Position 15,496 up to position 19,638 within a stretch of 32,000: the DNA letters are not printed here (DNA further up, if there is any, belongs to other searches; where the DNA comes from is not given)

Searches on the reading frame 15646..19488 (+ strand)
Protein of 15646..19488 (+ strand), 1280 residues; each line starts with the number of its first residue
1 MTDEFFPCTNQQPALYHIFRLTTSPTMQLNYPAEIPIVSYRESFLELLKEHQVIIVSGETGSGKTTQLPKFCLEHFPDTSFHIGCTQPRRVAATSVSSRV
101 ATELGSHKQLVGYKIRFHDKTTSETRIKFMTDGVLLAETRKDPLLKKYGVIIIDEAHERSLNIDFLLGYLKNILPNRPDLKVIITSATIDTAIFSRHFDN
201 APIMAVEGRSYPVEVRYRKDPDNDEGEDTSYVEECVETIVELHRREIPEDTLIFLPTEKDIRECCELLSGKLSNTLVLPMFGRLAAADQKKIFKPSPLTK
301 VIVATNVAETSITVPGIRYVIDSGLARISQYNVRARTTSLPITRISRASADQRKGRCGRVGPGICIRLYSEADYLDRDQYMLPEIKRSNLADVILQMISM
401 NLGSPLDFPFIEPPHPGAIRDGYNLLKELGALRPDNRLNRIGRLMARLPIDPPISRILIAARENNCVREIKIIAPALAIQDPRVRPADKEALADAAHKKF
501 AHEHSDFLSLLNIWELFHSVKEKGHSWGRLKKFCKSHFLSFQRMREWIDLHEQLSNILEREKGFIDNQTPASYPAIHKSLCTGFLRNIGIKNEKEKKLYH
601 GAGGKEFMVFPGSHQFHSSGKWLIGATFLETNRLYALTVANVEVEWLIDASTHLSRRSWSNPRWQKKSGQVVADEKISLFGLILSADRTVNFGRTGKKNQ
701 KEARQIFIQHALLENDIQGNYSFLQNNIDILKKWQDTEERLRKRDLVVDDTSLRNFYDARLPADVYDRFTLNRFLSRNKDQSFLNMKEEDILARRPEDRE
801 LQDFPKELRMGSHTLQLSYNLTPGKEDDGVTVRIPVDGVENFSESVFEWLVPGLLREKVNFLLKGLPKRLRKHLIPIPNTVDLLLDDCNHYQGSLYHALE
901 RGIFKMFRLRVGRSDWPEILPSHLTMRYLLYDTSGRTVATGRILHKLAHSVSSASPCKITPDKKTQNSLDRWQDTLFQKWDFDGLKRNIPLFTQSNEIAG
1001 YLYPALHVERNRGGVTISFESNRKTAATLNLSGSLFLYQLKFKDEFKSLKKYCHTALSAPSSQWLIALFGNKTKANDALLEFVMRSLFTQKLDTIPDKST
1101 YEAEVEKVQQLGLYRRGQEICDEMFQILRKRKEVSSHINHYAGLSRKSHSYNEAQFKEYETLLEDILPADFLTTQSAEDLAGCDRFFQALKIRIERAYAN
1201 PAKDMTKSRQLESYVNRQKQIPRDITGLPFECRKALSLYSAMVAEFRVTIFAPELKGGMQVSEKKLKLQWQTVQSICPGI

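Call 14: search_protein_families(library=pfam, proteins=[window:15646-19488:+], max_evalue=0.001)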
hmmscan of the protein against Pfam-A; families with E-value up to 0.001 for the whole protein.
window:15646-19488:+ (1280 aa): 10 families
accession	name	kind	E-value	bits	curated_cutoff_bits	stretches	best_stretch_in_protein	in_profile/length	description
PF11898.13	DUF3418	-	6.1e-139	464.8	25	1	667-1271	1-581/582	Domain of unknown function (DUF3418)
PF00271.37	Helicase_C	-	6.8e-13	49.3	23.5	1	237-361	4-110/110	Helicase conserved C-terminal domain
PF07717.22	OB_NTP_bind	-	2e-11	44.3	29.5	1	576-652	1-81/83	Oligonucleotide/oligosaccharide-binding (OB)-fold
PF00270.35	DEAD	-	3.5e-09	37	26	1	44-190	8-161/167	DEAD/DEAH box helicase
PF21010.2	HA2_C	-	8.1e-07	29.9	21.3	1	451-510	1-77/77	Helicase associated domain (HA2), ratchet-like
PF13401.12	AAA_22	-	1.1e-06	29.5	27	1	50-183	4-119/130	AAA domain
PF04408.29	HA2_N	-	0.00017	22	21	1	425-450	4-29/29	Helicase associated domain (HA2), winged-helix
PF13245.12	AAA_19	-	0.00026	21.6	25.1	1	50-160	10-103/134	AAA domain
PF20720.3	nSTAND3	-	0.00052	20.2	27.2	0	44-76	10-42/155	Novel STAND NTPase 3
PF00437.27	T2SSE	-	0.00062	18.9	24.9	0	42-70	132-161/370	Type II/IV secretion system protein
